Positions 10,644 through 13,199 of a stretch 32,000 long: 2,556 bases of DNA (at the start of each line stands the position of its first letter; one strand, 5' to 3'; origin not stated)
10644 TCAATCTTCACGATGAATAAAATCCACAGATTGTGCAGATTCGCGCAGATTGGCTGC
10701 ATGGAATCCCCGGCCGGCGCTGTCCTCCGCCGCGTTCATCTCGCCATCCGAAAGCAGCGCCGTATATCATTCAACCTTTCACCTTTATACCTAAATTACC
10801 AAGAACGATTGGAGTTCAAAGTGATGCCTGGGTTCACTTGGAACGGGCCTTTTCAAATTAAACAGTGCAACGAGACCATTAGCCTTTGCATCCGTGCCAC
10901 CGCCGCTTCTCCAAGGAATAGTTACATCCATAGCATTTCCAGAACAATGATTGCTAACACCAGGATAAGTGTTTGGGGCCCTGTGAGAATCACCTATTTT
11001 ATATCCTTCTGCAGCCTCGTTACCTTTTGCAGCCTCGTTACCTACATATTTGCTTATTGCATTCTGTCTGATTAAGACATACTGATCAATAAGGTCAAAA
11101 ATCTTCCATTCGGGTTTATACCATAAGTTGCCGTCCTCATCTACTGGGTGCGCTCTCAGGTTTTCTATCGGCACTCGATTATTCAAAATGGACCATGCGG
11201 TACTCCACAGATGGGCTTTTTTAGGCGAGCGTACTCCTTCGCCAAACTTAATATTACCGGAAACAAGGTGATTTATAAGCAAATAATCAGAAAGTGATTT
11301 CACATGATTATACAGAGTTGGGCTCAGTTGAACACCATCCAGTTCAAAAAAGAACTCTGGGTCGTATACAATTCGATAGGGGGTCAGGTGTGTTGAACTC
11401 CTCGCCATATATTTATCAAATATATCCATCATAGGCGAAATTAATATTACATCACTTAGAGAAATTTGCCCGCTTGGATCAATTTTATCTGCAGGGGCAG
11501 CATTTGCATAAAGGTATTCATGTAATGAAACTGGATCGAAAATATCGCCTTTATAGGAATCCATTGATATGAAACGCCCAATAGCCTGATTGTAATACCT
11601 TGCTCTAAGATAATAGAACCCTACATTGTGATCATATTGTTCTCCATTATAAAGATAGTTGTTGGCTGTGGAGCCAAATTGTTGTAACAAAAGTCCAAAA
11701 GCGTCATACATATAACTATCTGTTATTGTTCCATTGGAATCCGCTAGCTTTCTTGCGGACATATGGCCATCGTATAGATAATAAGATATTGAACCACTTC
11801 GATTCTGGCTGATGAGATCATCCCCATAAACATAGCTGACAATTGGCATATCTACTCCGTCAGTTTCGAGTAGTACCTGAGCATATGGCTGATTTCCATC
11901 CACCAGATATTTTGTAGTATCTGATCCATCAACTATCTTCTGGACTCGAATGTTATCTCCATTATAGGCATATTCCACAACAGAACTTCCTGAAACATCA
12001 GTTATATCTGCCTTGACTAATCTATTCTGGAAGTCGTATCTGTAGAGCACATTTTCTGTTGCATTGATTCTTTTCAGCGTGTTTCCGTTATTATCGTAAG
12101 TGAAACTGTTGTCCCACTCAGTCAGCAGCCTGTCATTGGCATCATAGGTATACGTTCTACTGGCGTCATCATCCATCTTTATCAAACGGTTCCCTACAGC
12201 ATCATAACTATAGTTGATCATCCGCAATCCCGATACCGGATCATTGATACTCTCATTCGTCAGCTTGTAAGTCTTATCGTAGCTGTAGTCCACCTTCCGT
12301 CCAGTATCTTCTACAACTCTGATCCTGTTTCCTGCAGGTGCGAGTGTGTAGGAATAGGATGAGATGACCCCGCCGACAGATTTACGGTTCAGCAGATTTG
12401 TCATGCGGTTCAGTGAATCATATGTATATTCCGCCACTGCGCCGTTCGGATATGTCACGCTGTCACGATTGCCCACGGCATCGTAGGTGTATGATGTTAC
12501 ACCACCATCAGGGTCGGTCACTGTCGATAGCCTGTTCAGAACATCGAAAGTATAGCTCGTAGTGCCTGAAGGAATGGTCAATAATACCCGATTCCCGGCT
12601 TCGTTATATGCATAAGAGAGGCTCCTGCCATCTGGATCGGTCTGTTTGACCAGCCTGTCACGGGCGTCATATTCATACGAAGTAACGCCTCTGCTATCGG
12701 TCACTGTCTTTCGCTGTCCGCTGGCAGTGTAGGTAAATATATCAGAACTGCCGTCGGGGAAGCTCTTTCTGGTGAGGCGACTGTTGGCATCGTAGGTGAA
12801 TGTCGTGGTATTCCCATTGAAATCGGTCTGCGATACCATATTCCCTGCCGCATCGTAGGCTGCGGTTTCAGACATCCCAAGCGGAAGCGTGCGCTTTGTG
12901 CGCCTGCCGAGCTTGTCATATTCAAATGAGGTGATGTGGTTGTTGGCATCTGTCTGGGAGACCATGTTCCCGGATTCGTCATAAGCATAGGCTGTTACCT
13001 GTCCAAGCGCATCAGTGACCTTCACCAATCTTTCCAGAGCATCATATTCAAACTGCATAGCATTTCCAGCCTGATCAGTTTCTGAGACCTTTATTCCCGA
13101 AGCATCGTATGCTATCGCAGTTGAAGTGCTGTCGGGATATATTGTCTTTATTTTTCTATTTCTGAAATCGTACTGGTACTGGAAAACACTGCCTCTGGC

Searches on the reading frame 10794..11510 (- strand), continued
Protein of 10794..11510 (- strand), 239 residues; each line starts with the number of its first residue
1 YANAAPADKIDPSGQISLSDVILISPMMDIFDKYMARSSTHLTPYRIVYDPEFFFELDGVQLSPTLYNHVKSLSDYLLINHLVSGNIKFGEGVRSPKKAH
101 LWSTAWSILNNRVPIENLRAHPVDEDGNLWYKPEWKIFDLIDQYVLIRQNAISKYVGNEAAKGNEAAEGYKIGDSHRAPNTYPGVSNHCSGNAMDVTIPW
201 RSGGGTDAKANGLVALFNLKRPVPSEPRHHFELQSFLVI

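Call 101: fold_search(model_id=the predicted structure, library=pdb)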
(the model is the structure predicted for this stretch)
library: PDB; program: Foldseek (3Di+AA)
matches with E <= 10: 140; with E <= 0.001: 0
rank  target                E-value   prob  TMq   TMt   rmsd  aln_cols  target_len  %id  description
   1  5hnm_C                2.8e-03  0.99  0.32  0.41   9.5       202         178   13  Crystal structure of vancomycin resistance D,D-pentapeptidase VanY E175A mutant from VanB-type resistance cassette in  (released 2016-02-10)
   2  5hnm_E                3.2e-03  0.99  0.31  0.40   9.3       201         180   13  Crystal structure of vancomycin resistance D,D-pentapeptidase VanY E175A mutant from VanB-type resistance cassette in  (released 2016-02-10)
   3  4oak_A                3.4e-03  0.99  0.32  0.38   7.1       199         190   15  Crystal structure of vancomycin resistance D,D-dipeptidase/D,D-pentapeptidase VanXYc D59S mutant in complex with D-Ala (released 2014-01-15)
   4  4mus_A                2.5e-02  0.91  0.31  0.37   6.8       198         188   14  Crystal structure of vancomycin resistance D,D-dipeptidase/D,D-pentapeptidase VanXYc D59S mutant in complex with D-Ala (released 2013-10-09)
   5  4mut_B                5.5e-02  0.75  0.30  0.37   8.4       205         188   14  Crystal structure of vancomycin resistance D,D-dipeptidase/D,D-pentapeptidase VanXYc D59S mutant in complex with D-Ala (released 2013-10-09)
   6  4oxd_B                1.5e-01  0.60  0.28  0.35   8.4       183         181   15  Structure of the LdcB LD-carboxypeptidase reveals the molecular basis of peptidoglycan recognition (released 2014-05-21)
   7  4f78                  3.3e-01  0.14  0.17  0.17   8.6       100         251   17  Crystal Structure of Vancomycin Resistance D,D-dipeptidase VanXYg (released 2012-05-23)
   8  4oxd_D                4.5e-01  0.23  0.15  0.20   5.1        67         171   22  Structure of the LdcB LD-carboxypeptidase reveals the molecular basis of peptidoglycan recognition (released 2014-05-21)
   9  4oxd_A                6.2e-01  0.09  0.20  0.24  15.8       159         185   14  Structure of the LdcB LD-carboxypeptidase reveals the molecular basis of peptidoglycan recognition (released 2014-05-21)
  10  3au5_A                8.4e-01  0.03  0.15  0.09  18.3       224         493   12  Structure of the human myosin-X MyTH4-FERM cassette (released 2011-07-13)
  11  6rmo_E                8.9e-01  0.03  0.13  0.09  14.2       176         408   10  Structure of Plasmodium falciparum IMP-nucleotidase (released 2020-07-15)
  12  6dk8_H                1.1e+00  0.06  0.15  0.16  15.8       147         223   11  RetS kinase region without cobalt (released 2019-03-20)
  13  7tlv                  1.5e+00  0.03  0.14  0.15  13.3       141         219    9  Structure of Neisseria gonorrhoeae peptidoglycan O-acetyltransferase B (PatB) substituted with selenomethionine (released 2023-01-25)
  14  5civ                  1.9e+00  0.03  0.10  0.13  17.6       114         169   13  Sibling Lethal Factor Precursor - DfsB (released 2016-02-03)
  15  7tjb                  1.9e+00  0.02  0.14  0.15  13.6       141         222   11  Structure of Neisseria gonorrhoeae peptidoglycan O-acetyltransferase B (PatB) (released 2023-01-18)
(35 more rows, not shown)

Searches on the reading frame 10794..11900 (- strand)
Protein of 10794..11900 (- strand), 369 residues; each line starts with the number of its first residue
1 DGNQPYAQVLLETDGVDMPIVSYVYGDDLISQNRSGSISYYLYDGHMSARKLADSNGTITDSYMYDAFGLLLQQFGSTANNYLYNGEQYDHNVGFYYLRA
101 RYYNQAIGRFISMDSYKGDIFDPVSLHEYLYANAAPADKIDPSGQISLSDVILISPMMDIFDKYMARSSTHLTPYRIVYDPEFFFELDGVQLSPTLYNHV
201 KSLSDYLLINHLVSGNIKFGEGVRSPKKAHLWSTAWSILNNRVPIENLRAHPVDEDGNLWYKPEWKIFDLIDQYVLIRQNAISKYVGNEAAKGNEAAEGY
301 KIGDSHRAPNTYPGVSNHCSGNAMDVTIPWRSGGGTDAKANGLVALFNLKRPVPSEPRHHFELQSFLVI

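Call 7: search_protein_families(library=pfam, proteins=[window:10794-11900:-], max_evalue=0.1)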
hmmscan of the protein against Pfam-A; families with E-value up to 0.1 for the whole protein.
window:10794-11900:- (369 aa): 0 families

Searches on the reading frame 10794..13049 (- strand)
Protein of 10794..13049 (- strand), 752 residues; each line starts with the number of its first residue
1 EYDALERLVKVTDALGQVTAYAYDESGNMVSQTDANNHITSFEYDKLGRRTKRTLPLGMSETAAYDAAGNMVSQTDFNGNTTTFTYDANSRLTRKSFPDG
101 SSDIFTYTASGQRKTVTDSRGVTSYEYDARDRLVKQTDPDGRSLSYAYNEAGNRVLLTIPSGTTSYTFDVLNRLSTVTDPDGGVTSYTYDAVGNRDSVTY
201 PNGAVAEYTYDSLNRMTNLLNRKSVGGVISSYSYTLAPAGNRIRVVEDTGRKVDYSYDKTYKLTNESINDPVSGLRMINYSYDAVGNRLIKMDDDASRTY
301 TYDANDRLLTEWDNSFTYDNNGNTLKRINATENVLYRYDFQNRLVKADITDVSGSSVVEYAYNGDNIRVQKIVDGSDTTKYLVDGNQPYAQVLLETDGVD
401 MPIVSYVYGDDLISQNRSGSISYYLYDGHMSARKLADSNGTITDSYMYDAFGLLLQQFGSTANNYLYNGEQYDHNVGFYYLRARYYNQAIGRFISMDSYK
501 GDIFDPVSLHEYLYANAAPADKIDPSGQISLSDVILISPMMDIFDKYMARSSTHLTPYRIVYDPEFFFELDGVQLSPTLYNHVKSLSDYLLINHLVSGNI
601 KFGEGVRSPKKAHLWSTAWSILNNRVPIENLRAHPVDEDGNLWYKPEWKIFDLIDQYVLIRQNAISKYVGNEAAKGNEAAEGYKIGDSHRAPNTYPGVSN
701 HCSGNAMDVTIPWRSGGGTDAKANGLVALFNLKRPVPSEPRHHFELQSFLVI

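Call 63: find_homologous_proteins(query=window:10794-13049:-, max_evalue=1e-10)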
Query window:10794-13049:- (752 aa): 7195 proteins with E <= 1e-10 among 8000 candidates; the best 120 are listed.
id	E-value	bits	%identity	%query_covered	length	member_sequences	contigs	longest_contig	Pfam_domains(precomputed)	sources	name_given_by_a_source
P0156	1.0e-222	760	61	71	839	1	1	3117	PF05593.20,PF25023.2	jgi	jgi:RHS repeat-associated protein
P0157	3.6e-219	748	61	59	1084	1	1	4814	PF05593.20,PF25023.2,PF20148.5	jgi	-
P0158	4.8e-213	728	58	71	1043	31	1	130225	PF07591.16,PF05593.20,PF25023.2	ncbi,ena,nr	ncbi:MAG TPA: polymorphic toxin-type HINT domain-containing protein [Acetivibrio sp.]|nr:polymorphic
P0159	1.3e-210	720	57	71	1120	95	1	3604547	PF07591.16,PF05593.20,PF25023.2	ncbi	ncbi:polymorphic toxin-type HINT domain-containing protein [Acetivibrio saccincola]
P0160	2.6e-210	719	58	71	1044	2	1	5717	PF07591.16,PF05593.20,PF14623.12,PF25023.2,PF13403.12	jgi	jgi:RHS repeat-associated protein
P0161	1.8e-209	716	54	70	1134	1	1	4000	PF05593.20,PF14521.13,PF25023.2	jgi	jgi:RHS repeat-associated protein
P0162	2.0e-207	709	49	70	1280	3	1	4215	PF05593.20,PF25023.2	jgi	-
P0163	5.1e-203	695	48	71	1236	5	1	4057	PF07591.16,PF05593.20,PF25023.2,PF01079.26,PF14890.12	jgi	jgi:RHS repeat-associated protein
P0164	7.8e-203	694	47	76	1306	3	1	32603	PF05593.20,PF25023.2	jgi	jgi:RHS repeat-associated protein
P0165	9.0e-200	684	58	71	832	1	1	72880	PF05593.20,PF25023.2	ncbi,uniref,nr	ncbi:RHS repeat-associated core domain-containing protein [Herbivorax sp. ANBcel31]|uniref:RHS repea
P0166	1.8e-199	683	49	73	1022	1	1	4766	PF05593.20,PF25023.2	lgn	-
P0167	5.6e-197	675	58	70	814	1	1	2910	PF05593.20,PF25023.2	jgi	jgi:RHS repeat-associated protein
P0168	6.6e-196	671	59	71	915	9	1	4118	PF05735.20,PF05593.20,PF25023.2,PF00395.26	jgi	-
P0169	1.8e-194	666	53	74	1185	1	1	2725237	PF07591.16,PF05593.20,PF25023.2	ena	-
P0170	3.3e-193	662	57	72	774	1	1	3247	PF05593.20,PF25023.2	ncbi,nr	ncbi:MAG TPA: RHS repeat-associated core domain-containing protein, partial [Acetivibrio sp.]|nr:RHS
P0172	6.1e-191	655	67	61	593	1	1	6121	PF05593.20,PF25023.2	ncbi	-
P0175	7.3e-187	641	71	57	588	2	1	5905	PF05593.20,PF25023.2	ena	-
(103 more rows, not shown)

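Call 64: find_encoding_contigs(protein=P0175, flank=6000, max_places=3)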
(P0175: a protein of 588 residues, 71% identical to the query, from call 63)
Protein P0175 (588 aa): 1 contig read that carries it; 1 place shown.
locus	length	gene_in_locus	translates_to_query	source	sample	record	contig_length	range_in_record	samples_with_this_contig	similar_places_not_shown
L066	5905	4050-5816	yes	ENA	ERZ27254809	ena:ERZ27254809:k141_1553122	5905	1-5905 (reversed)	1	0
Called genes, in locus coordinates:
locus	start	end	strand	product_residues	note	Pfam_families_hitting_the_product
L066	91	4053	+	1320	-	PF02368:Big_2, PF20148:DUF6531 (weak), PF25023:TEN_YD-shell, PF05593:RHS_repeat, PF25023:TEN_YD-shell, PF05593:RHS_repeat, PF25023:TEN_YD-shell, PF05593:RHS_repeat, +1 more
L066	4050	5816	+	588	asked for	PF05593:RHS_repeat, PF25023:TEN_YD-shell (weak), PF05593:RHS_repeat, PF25023:TEN_YD-shell, PF05593:RHS_repeat (weak)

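Call 65: find_encoding_contigs(protein=P0172, flank=6000, max_places=3)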
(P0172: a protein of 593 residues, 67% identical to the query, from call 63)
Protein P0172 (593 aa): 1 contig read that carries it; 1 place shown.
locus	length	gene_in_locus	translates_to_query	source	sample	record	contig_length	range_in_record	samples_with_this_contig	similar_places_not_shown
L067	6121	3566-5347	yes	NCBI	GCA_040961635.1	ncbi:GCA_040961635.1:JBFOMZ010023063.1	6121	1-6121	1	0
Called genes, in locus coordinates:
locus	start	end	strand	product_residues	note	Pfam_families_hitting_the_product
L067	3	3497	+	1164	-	?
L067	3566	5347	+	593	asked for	PF05593:RHS_repeat, PF25023:TEN_YD-shell, PF05593:RHS_repeat, PF25023:TEN_YD-shell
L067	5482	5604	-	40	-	-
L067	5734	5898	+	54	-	-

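Call 70: search_protein_families(library=pfam, proteins=[L067:4790-5344:+, L066:5274-5813:+], max_evalue=1)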
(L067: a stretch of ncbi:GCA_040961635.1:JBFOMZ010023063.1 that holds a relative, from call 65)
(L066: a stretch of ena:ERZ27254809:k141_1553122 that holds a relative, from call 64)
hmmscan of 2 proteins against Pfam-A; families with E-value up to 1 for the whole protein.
L067:4790-5344:+ (185 aa): 0 families

L066:5274-5813:+ (180 aa): 0 families

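Call 76: search_solved_structures(query=L067:4790-5344:+, max_evalue=1)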
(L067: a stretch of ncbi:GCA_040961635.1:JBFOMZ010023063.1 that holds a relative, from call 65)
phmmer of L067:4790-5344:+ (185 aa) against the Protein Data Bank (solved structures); distinct sequences matched with E-value up to 1: 0.

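Call 77: search_solved_structures(query=L066:5274-5813:+, max_evalue=1)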
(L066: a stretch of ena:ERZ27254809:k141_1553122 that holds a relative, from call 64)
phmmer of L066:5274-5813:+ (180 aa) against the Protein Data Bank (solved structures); distinct sequences matched with E-value up to 1: 4.
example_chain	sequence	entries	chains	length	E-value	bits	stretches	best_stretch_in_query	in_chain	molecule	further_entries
7rdr_A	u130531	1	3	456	0.00067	22.9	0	68-105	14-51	Circular tendon repeat protein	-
9mzg_B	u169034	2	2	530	0.22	14.7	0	50-82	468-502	Guanine nucleotide-binding protein G(I)/G(S)/G(T) subunit beta-1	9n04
8a8e_A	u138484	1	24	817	0.61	13.3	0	52-171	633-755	Phosphoenolpyruvate synthase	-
2ibd_A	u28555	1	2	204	0.68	13.1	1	37-97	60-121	Possible transcriptional regulator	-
